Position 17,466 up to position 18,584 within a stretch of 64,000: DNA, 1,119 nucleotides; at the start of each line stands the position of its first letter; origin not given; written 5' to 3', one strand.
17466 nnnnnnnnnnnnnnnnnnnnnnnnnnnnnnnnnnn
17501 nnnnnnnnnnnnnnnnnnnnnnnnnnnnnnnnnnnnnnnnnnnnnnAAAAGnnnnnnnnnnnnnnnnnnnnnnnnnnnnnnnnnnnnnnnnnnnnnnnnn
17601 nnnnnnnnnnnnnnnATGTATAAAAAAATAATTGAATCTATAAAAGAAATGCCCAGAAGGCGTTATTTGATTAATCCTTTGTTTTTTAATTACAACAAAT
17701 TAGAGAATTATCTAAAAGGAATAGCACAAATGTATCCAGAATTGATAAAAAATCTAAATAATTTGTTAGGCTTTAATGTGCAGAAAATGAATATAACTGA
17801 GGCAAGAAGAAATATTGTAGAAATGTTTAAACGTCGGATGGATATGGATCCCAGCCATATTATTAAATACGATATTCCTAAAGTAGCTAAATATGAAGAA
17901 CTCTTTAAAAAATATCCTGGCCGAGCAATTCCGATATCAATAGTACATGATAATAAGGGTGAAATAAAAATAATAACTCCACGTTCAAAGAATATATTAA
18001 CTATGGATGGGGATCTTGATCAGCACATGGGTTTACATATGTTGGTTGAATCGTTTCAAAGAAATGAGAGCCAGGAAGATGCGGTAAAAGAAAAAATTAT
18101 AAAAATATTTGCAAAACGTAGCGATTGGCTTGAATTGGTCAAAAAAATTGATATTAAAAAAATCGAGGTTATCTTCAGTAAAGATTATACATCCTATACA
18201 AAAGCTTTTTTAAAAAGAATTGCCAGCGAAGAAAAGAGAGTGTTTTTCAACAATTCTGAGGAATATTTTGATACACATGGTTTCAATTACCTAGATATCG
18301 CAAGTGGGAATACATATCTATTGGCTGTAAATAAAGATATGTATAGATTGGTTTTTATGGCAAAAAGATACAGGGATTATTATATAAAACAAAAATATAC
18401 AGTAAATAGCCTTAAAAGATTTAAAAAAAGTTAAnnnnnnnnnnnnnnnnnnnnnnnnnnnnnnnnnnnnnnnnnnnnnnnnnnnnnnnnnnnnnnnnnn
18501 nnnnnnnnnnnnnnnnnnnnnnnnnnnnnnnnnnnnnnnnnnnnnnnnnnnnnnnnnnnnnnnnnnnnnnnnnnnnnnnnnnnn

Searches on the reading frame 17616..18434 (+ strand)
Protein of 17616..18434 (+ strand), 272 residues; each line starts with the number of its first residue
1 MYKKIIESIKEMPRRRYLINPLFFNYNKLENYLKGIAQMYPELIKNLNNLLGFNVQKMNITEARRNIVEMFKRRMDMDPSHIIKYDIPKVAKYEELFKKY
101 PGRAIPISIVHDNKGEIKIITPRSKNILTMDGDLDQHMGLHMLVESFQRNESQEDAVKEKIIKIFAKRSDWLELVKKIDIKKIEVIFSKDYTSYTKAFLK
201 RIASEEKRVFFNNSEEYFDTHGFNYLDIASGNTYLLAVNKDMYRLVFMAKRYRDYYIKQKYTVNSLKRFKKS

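Call 3: search_protein_families(library=pfam, proteins=[window:17616-18434:+], max_evalue=0.01)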
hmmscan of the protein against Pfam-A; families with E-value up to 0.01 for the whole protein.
window:17616-18434:+ (272 aa): 0 families

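Call 4: search_protein_families(library=ncbifam, proteins=[window:17616-18434:+], max_evalue=0.01)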
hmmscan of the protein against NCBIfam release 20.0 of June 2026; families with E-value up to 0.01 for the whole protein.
window:17616-18434:+ (272 aa): 0 families

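Call 16: search_protein_representatives(protein=window:17616-18431:+)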
Query: 272 residues. Proteins with E-value up to 0.001 (for the whole library): 1; up to 1e-10: 1; up to 1e-30: 1. The best 1 are listed.
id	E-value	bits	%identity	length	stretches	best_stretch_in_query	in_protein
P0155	1.5e-173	591.9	100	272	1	1-272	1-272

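Call 43: search_protein_families(library=padloc, proteins=[window:17616-18431:+], max_evalue=0.01)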
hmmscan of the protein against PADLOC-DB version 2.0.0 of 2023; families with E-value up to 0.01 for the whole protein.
window:17616-18431:+ (272 aa): 0 families

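Call 44: search_protein_families(library=phrogs, proteins=[window:17616-18431:+], max_evalue=0.01)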
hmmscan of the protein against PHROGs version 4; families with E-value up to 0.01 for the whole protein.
window:17616-18431:+ (272 aa): 0 families

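Call 50: predict_structure(protein=window:17616-18431:+)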
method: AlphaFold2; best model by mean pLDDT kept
length: 272 residues; sequences in the alignment: 1
mean_pLDDT: 35.4   pTM: 0.31
mean pLDDT of the five models: 35.4, 33.1, 31.4, 31.3, 31.2
residues with pLDDT >= 90: 0; 70-90: 0; 50-70: 28; < 50: 244
segments of 3 or more residues with pLDDT < 50: 1-53, 58-113, 122-151, 164-180, 191-272
pLDDT, mean of each block of 10 residues (from residue 1): 25 25 33 41 44 49 45 37 25 31 37 49 37 29 32 52 46 37 53 42 30 27 25 28 31 21 24 27
secondary structure, 60 per line:
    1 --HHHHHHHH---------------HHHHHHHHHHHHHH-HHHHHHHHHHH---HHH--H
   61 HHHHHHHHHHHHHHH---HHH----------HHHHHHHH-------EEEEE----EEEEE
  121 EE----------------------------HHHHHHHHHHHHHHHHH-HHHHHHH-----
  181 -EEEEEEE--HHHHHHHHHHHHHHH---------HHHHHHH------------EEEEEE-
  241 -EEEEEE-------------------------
elements in order: H3-10 H26-39 H41-51 H60-75 H92-99 E107-111 E116-122 H151-167 H169-175 E182-188 H191-205 H215-221 E234-239 E242-247
